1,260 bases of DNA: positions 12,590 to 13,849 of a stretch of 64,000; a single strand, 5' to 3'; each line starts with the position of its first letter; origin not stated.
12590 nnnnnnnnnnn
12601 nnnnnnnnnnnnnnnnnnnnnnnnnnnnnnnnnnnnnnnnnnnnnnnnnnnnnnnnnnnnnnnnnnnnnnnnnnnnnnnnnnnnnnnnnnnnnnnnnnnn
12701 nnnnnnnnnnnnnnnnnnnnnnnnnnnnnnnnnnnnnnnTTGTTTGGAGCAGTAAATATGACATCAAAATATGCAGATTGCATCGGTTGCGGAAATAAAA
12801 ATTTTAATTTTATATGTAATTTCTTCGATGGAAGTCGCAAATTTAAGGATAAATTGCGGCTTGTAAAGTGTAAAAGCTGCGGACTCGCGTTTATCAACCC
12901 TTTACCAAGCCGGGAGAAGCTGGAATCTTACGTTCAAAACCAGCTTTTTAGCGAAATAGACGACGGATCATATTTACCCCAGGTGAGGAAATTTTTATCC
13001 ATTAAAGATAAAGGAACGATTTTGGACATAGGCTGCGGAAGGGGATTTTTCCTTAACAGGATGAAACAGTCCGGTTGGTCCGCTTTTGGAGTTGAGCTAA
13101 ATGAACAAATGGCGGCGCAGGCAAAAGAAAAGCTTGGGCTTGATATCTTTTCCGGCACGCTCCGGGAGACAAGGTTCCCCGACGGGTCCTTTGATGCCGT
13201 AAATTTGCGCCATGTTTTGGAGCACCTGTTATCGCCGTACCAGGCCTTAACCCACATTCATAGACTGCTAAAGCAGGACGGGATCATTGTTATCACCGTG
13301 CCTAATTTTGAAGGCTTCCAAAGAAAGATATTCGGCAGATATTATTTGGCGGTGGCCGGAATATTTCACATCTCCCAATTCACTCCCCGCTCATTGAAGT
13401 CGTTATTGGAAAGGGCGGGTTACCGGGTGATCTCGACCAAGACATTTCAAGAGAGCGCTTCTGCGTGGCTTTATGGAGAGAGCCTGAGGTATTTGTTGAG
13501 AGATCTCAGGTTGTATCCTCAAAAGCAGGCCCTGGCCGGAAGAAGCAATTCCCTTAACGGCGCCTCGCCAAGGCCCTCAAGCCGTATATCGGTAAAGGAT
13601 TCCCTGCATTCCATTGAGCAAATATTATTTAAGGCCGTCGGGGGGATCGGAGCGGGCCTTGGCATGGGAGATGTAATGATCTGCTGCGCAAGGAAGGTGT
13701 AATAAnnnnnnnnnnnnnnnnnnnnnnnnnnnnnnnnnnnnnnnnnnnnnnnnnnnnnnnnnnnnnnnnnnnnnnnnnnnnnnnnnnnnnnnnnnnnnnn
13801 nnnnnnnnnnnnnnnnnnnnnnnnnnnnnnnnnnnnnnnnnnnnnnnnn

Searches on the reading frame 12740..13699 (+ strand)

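Call 23: search_protein_families(library=pfam, proteins=[window:12740-13699:+])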
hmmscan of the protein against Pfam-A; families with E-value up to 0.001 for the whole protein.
window:12740-13699:+ (320 aa): 9 families
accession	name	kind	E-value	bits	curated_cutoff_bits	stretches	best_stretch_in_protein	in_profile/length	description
PF13489.12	Methyltransf_23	-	1.9e-27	96.5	27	1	81-232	11-163/164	Methyltransferase domain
PF08241.18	Methyltransf_11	-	2.6e-21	76.5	21.2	1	95-185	1-95/95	Methyltransferase domain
PF13649.12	Methyltransf_25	-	2.8e-16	60.4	27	1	94-181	1-97/97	Methyltransferase domain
PF08242.18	Methyltransf_12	-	2.7e-13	50.9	30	1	95-183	1-98/98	Methyltransferase domain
PF13847.12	Methyltransf_31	-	2.8e-11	43.7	27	1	89-189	2-113/145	Methyltransferase domain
PF07021.18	MetW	-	2.7e-09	37.4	21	1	88-216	11-134/193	Methionine biosynthesis protein MetW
PF08003.17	Methyltransf_9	-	3.5e-08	33.2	23.8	1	82-231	107-263/315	Protein of unknown function (DUF1698)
PF05219.18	DREV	-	0.00027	20.6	26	1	87-230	83-235/265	DREV methyltransferase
PF01209.24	Ubie_methyltran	-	0.0007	19.4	20.1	0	83-185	40-151/233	ubiE/COQ5 methyltransferase family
